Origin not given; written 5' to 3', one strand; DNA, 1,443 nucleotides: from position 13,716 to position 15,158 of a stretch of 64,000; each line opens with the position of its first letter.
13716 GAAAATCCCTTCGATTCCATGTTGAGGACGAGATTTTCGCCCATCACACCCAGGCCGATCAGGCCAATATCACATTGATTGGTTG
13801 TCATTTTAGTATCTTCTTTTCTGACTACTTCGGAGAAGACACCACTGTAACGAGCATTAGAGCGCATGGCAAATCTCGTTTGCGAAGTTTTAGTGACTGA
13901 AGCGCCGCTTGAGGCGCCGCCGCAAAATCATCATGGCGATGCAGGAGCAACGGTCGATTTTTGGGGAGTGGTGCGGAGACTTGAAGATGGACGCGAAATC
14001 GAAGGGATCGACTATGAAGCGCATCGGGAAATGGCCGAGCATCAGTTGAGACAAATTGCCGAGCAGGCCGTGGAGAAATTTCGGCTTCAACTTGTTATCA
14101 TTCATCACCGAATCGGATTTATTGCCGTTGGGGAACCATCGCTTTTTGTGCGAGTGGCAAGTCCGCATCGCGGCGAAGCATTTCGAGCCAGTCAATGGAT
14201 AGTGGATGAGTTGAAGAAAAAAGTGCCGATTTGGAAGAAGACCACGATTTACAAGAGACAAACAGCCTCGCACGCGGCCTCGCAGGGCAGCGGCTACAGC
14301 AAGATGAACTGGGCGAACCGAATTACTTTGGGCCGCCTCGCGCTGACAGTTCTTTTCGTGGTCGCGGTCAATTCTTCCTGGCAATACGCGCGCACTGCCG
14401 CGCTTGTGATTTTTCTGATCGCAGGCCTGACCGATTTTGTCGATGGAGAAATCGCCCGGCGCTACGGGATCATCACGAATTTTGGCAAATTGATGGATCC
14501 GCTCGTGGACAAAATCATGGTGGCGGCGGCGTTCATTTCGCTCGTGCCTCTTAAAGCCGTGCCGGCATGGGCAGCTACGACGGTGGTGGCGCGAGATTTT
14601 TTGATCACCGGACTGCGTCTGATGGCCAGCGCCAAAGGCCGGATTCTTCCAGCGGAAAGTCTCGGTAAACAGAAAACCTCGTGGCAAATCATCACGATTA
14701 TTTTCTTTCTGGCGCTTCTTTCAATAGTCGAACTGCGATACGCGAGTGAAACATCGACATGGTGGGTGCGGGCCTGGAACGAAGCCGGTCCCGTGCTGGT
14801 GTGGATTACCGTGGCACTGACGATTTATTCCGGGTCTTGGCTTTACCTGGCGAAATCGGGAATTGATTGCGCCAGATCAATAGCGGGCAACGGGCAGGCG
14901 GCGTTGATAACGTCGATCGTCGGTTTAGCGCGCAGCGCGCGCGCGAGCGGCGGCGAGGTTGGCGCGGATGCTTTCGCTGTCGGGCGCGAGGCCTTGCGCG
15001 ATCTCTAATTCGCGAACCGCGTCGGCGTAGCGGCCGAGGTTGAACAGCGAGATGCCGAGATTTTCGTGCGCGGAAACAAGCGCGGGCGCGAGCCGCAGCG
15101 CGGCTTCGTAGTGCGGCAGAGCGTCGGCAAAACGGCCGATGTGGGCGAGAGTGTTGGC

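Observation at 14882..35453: Four same-orientation copies of the tRNA-Gly(UCC) 3' end, with match length decaying with distance: tandem island accretion?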

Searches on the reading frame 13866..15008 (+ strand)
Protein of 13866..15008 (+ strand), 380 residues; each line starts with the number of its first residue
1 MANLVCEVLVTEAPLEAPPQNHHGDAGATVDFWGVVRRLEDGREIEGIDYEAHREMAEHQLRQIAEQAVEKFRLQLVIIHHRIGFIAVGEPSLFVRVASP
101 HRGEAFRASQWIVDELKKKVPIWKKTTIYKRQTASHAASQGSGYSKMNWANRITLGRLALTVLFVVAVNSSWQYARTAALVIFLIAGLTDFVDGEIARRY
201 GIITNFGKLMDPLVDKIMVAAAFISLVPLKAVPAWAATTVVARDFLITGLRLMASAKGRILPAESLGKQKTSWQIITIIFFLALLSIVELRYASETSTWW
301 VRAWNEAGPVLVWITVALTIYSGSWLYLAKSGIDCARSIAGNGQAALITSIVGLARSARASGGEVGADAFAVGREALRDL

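Call 14: search_protein_families(library=pfam, proteins=[window:13866-15008:+], max_evalue=0.01)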
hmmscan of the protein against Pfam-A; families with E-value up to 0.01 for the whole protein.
window:13866-15008:+ (380 aa): 2 families
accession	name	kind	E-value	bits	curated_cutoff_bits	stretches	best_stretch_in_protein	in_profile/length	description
PF01066.26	CDP-OH_P_transf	-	8.4e-37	127.3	22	1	147-320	1-151/152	CDP-alcohol phosphatidyltransferase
PF02391.22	MoaE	-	1.9e-31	109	23.4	1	22-119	16-114/114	MoaE protein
